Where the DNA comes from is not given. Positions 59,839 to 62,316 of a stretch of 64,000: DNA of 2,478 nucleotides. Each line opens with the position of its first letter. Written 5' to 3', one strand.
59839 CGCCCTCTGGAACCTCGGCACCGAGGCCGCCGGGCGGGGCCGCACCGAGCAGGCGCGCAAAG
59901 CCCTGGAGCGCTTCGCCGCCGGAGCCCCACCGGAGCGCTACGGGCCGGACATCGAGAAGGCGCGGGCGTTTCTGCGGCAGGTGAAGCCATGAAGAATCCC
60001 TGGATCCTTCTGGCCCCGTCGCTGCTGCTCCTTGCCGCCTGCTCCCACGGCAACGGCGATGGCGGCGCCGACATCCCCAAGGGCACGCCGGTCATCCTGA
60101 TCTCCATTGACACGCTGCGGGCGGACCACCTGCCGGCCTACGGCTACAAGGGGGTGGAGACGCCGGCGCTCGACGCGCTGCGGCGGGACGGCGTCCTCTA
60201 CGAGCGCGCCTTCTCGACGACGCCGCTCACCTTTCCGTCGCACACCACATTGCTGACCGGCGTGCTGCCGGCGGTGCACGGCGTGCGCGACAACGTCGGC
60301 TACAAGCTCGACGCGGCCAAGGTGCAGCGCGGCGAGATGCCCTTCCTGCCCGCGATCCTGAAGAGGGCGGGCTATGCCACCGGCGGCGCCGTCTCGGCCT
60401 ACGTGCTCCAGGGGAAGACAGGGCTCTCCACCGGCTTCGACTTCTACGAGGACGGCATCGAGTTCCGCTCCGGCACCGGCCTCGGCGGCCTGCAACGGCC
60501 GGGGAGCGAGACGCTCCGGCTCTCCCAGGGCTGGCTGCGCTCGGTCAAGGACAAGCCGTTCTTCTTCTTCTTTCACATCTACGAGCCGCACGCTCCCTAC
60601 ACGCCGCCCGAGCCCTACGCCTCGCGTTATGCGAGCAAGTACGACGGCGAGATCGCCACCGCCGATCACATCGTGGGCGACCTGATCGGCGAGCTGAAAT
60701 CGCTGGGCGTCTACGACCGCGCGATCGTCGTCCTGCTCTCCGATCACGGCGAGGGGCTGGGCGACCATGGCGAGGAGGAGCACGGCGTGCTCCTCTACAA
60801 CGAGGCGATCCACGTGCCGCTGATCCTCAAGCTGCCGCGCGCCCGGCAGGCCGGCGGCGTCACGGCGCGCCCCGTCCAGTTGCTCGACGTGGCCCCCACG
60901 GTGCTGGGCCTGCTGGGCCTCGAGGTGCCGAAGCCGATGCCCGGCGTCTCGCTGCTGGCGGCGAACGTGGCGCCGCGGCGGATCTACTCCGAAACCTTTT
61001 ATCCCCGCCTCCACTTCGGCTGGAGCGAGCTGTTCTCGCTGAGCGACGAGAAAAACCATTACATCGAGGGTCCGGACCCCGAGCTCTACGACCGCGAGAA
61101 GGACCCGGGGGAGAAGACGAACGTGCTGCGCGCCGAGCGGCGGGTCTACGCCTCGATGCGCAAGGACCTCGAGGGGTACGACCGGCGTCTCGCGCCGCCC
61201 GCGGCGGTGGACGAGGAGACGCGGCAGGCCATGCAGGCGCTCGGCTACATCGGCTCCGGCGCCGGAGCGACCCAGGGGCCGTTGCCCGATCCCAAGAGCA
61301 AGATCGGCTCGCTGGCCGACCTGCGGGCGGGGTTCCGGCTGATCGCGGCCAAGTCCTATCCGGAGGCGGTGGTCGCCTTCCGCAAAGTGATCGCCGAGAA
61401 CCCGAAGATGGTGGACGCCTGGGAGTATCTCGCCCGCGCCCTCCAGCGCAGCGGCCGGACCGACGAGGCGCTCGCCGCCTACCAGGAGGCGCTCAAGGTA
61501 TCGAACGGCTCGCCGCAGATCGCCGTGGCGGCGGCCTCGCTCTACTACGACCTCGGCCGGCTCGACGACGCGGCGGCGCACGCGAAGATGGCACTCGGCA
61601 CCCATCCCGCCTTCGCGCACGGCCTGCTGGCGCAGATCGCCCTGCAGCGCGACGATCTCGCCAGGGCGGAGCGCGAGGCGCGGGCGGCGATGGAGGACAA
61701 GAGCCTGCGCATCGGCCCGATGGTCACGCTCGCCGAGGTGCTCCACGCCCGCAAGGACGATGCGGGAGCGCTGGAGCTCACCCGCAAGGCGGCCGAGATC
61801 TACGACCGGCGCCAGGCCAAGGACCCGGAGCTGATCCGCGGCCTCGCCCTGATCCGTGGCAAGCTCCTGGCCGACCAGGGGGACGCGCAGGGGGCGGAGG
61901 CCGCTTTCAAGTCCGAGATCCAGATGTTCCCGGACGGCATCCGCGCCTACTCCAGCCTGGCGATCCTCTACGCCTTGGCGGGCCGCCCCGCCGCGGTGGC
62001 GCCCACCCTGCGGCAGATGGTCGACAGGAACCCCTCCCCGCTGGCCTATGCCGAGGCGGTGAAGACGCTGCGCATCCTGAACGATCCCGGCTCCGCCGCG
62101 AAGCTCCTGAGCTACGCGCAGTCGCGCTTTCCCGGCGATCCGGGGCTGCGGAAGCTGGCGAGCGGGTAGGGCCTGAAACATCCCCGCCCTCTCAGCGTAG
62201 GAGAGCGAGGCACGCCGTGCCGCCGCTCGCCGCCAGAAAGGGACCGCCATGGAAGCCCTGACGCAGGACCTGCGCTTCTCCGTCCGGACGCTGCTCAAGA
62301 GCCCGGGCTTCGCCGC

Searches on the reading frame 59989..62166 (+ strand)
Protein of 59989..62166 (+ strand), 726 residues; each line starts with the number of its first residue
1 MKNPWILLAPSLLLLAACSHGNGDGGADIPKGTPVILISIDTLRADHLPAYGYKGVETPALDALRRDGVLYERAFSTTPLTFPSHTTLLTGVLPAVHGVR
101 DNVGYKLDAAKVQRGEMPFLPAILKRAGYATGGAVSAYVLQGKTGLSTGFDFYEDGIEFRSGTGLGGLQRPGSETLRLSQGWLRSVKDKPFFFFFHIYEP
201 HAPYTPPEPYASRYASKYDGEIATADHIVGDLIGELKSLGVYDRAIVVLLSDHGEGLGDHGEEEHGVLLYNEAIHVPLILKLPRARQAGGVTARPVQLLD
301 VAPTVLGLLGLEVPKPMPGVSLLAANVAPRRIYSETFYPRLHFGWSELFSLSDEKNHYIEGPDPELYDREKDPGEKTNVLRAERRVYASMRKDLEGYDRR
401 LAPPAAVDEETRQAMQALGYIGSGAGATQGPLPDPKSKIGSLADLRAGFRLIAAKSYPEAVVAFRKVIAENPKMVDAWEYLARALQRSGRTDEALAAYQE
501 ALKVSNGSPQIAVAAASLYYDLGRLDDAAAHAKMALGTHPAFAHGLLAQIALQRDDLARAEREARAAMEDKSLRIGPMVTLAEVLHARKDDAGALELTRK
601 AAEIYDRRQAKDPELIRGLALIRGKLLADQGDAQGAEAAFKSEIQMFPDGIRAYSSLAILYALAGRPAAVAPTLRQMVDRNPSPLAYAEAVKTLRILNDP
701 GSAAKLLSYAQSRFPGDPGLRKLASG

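Call 59: search_protein_families(library=pfam, proteins=[window:59989-62166:+], max_evalue=0.01)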
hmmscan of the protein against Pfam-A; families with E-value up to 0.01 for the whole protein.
window:59989-62166:+ (726 aa): 22 families
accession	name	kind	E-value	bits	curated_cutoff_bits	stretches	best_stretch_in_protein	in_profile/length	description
PF00884.28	Sulfatase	-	2.1e-44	152.5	25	1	35-310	3-300/301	Sulfatase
PF14559.12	TPR_19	-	3.9e-17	62.8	25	3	451-496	1-46/68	Tetratricopeptide repeat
PF01663.27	Phosphodiest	-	9.8e-17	62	23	2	35-105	1-68/342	Type I phosphodiesterase / nucleotide pyrophosphatase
PF07719.23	TPR_2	-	4e-14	51.9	27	1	476-504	2-30/34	Tetratricopeptide repeat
PF13432.12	TPR_16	-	7.5e-13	49.1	32.7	2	453-507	9-63/65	Tetratricopeptide repeat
PF13428.12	TPR_14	-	7.6e-13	48.2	23.5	1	476-517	2-43/44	Tetratricopeptide repeat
PF16347.10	SGSH_C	-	4.1e-12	47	29.3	1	268-394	10-148/154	N-sulphoglucosamine sulphohydrolase, C-terminal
PF00515.34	TPR_1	-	7.3e-09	35.5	27.8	1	476-504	2-30/34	Tetratricopeptide repeat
PF13431.12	TPR_17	-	2.1e-07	31.1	24.4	1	463-495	1-33/34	Tetratricopeptide repeat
PF13414.12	TPR_11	-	7.3e-07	29.2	26.8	1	488-523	7-42/42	TPR repeat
PF13424.12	TPR_12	-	1.5e-06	28.7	30.1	2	477-536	5-72/77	Tetratricopeptide repeat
PF12895.13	ANAPC3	-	3.7e-06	27.6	27.2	1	455-532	3-79/82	Anaphase-promoting complex, cyclosome, subunit 3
PF07721.20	TPR_4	-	4.2e-06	27.3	27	0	480-499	6-25/26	Tetratricopeptide repeat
PF03704.23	BTAD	-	0.00014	22.7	22.1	1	458-504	79-125/146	Bacterial transcriptional activator domain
PF13176.12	TPR_7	-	0.00053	20.3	27.9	0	481-504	5-30/36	Tetratricopeptide repeat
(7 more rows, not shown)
